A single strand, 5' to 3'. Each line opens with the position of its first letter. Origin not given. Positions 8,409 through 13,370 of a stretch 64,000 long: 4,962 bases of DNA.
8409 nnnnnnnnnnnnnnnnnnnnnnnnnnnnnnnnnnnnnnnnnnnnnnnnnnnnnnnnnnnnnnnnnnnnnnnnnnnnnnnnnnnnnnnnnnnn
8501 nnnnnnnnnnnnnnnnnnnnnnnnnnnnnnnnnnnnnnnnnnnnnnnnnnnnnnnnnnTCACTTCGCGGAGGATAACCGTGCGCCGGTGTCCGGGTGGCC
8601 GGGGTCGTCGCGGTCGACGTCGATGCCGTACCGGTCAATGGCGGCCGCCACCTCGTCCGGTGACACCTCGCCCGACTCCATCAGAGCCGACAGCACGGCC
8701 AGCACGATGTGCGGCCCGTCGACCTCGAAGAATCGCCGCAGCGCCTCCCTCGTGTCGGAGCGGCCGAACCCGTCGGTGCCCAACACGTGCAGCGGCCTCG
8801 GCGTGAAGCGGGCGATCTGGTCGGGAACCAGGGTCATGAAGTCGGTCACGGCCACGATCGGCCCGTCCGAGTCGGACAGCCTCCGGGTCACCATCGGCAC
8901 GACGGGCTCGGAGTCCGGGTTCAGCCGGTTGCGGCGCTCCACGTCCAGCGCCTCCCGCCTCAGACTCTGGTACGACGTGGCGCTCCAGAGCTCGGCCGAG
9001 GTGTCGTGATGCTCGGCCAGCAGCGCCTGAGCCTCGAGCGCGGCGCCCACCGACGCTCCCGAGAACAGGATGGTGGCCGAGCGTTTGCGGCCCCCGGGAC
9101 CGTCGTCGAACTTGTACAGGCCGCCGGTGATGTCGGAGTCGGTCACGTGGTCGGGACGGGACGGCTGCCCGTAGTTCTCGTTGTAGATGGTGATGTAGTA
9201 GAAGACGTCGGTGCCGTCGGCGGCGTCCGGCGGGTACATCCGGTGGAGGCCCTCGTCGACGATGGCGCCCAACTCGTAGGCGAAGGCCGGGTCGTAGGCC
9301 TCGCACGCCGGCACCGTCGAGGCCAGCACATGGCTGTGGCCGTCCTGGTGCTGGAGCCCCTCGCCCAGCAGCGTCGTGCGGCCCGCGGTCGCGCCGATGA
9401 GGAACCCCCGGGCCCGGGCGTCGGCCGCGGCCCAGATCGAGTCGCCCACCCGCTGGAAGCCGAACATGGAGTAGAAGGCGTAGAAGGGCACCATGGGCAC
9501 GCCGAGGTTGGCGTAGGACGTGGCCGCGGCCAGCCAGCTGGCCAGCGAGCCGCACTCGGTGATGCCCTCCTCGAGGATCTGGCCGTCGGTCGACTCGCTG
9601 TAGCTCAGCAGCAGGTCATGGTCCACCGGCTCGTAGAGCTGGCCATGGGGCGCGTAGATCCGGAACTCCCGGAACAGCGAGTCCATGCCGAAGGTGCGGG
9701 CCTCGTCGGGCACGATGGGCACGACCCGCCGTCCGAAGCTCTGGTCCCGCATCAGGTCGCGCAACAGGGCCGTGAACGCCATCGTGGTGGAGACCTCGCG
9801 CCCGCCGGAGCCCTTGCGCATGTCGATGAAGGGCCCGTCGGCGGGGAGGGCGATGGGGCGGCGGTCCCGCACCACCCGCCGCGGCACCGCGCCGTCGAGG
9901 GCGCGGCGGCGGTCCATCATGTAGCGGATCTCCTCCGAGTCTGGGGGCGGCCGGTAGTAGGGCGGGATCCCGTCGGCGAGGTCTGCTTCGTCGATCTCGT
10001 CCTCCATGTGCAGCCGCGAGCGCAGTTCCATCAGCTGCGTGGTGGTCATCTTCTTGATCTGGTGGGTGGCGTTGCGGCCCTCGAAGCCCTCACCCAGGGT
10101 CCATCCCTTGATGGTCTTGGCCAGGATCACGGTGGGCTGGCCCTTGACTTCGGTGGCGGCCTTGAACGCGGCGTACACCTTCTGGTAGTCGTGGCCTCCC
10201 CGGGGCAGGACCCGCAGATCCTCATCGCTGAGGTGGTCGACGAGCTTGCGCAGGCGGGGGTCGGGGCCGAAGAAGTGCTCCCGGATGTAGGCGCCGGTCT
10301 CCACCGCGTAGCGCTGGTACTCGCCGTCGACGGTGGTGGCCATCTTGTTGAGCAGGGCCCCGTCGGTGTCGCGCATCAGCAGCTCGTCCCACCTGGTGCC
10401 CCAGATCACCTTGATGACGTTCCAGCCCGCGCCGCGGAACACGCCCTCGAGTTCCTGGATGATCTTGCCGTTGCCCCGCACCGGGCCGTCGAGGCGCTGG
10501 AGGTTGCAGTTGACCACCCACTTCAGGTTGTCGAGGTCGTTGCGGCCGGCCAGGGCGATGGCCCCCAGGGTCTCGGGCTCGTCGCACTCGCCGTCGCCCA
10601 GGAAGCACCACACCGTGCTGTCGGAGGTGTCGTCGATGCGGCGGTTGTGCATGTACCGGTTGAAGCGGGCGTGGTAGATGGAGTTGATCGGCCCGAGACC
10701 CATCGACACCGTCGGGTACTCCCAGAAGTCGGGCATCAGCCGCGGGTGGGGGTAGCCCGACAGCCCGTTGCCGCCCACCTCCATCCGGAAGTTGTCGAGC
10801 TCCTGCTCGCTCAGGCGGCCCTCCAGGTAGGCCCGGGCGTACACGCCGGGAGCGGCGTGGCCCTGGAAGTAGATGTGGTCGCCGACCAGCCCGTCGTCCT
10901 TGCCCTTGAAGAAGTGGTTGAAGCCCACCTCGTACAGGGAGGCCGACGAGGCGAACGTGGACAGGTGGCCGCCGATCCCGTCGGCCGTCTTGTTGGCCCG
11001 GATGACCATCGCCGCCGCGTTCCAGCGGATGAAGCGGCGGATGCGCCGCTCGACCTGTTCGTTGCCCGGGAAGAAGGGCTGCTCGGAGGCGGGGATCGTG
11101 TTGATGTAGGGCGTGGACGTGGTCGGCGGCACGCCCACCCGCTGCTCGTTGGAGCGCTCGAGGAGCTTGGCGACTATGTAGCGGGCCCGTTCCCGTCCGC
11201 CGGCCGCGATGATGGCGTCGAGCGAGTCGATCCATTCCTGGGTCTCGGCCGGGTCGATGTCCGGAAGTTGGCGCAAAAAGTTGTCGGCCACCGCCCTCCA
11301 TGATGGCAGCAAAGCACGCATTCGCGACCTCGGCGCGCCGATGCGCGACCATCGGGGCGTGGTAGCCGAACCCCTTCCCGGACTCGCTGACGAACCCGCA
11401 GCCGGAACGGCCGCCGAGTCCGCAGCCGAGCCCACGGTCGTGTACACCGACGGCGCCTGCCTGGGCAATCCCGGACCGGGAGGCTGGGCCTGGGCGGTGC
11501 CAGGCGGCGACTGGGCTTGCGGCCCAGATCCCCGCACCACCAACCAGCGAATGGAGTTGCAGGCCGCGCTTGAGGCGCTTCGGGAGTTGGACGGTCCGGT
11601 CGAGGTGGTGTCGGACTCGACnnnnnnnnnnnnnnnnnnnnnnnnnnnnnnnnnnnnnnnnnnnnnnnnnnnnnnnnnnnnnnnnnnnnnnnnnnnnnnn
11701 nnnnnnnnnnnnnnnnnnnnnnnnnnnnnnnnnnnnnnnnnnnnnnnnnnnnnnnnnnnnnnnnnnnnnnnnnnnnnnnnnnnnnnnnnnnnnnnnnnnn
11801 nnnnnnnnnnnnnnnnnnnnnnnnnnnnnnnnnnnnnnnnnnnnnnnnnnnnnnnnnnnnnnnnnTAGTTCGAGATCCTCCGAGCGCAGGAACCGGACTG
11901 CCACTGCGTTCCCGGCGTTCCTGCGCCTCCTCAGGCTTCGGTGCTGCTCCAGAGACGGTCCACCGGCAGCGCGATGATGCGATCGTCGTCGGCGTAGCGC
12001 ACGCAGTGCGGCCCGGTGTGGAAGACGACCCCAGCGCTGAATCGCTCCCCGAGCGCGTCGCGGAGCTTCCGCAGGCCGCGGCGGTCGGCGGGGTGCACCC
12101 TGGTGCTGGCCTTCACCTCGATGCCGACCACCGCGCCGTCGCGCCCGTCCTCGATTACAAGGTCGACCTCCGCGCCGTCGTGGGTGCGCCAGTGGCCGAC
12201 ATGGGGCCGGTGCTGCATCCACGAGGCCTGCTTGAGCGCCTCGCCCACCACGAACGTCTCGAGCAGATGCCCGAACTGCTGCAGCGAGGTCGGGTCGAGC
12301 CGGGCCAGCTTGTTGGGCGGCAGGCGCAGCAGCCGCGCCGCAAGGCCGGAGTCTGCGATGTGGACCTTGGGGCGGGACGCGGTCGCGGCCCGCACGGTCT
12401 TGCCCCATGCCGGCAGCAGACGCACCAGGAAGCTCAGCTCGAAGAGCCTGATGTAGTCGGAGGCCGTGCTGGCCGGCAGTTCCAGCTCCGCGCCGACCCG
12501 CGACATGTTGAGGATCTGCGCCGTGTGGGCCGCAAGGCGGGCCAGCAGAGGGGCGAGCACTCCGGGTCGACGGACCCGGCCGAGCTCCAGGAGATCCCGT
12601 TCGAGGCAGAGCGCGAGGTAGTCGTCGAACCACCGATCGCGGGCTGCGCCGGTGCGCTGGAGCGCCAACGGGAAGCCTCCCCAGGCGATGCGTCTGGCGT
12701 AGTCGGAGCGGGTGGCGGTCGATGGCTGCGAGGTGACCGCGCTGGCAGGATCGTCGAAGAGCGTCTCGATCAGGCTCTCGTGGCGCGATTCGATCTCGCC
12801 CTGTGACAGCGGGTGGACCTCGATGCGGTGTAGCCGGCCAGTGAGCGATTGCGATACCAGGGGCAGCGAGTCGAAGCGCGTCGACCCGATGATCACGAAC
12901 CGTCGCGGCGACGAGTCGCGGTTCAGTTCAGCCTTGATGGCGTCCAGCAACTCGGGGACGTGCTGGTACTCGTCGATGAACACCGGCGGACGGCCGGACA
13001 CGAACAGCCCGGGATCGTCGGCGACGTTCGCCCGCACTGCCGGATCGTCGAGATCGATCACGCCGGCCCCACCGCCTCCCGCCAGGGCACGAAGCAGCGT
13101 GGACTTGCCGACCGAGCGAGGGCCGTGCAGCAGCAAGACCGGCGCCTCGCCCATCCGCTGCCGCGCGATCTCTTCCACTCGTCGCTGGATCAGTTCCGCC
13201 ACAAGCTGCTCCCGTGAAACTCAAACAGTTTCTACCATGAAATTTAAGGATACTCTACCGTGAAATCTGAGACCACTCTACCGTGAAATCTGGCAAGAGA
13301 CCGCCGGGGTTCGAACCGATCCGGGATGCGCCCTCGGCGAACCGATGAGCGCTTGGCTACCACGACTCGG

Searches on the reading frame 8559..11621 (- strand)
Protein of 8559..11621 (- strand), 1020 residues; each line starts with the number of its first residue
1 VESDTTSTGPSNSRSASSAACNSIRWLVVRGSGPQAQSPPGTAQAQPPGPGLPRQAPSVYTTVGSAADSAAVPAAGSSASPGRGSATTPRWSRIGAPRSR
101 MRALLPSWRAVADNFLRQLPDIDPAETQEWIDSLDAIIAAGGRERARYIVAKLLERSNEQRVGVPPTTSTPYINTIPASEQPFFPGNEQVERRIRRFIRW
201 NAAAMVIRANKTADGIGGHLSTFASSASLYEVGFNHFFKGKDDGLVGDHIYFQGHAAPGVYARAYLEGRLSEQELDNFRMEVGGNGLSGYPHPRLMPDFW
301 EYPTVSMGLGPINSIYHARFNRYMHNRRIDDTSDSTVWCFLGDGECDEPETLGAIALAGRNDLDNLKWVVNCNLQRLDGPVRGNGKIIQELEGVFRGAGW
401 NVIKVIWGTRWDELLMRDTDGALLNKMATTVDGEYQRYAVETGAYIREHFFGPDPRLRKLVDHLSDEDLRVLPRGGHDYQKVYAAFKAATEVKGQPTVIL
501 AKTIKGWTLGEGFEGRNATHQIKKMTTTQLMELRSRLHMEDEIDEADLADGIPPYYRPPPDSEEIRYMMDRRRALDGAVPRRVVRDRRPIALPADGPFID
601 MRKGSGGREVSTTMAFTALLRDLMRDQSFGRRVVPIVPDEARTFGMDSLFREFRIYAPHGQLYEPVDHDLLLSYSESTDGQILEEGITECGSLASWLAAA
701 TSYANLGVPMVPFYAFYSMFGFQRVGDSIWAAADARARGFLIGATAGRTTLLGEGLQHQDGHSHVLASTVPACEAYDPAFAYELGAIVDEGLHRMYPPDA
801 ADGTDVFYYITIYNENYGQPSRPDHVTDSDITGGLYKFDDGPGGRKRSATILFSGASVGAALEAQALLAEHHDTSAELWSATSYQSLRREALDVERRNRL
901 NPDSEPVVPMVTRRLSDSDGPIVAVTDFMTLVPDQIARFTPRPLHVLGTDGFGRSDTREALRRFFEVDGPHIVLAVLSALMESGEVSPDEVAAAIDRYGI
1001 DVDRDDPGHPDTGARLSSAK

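Call 42: search_protein_families(library=pfam, proteins=[window:8559-11621:-], max_evalue=0.001)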
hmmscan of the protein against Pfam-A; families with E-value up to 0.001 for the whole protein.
window:8559-11621:- (1020 aa): 3 families
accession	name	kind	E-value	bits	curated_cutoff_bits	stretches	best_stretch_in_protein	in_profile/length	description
PF17831.6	PDH_E1_M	-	2.5e-90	302.2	23.2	1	597-820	10-229/229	Pyruvate dehydrogenase E1 component middle domain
PF22613.1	Transketolase_C_1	-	5e-15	56.1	27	1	834-968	1-113/113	Transketolase-like TK C-terminal domain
PF00456.26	Transketolase_N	-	7.2e-12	45.4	22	1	252-408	61-216/334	Transketolase, thiamine diphosphate binding domain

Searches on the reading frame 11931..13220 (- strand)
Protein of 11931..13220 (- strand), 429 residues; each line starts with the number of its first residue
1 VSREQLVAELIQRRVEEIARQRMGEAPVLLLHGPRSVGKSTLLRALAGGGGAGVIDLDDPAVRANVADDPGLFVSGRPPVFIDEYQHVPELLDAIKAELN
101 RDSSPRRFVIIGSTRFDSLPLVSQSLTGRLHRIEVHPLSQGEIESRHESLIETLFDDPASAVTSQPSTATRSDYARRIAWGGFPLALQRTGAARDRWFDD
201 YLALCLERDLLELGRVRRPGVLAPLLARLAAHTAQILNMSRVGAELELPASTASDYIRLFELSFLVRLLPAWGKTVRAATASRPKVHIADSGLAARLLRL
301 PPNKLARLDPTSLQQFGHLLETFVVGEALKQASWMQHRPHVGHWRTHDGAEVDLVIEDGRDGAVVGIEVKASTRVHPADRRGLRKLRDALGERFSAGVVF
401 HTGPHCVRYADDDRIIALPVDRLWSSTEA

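Call 42: search_protein_families(library=pfam, proteins=[window:11931-13220:-], max_evalue=0.001)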
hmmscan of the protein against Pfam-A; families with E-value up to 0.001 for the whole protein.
window:11931-13220:- (429 aa): 3 families
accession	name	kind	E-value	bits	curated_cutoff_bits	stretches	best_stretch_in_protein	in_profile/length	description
PF13635.12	DUF4143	-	2.3e-38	131.9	28.1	1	207-372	1-160/160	Domain of unknown function (DUF4143)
PF13173.12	AAA_14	-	1.7e-19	70.5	27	1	27-143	3-128/129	AAA domain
PF13191.12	AAA_16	-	8.2e-06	26.9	32.6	1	2-47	4-45/167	AAA ATPase domain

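Call 85: search_protein_families(library=padloc, proteins=[window:11931-13220:-], max_evalue=0.001)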
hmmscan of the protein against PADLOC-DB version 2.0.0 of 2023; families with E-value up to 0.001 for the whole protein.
window:11931-13220:- (429 aa): 7 families
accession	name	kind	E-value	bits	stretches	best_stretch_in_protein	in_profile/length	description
PDLC04790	PDC-S01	-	2.9e-141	469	1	8-426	9-420/422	-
PDLC04789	PDC-S01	-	2.5e-44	149.9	1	11-374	2-343/375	-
PDLC04791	PDC-S01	-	7.1e-24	82.2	1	177-389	161-366/395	-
PDLC04787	PDC-S01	-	9.2e-22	75.5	1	79-388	95-374/412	-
PDLC04786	PDC-S01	-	3.9e-11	40.3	1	281-376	303-391/439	-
PDLC04788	PDC-S01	-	1.4e-09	35.4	1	80-374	88-385/448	-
PDLC04792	PDC-S01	-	4.6e-08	30.1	0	283-376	304-389/452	-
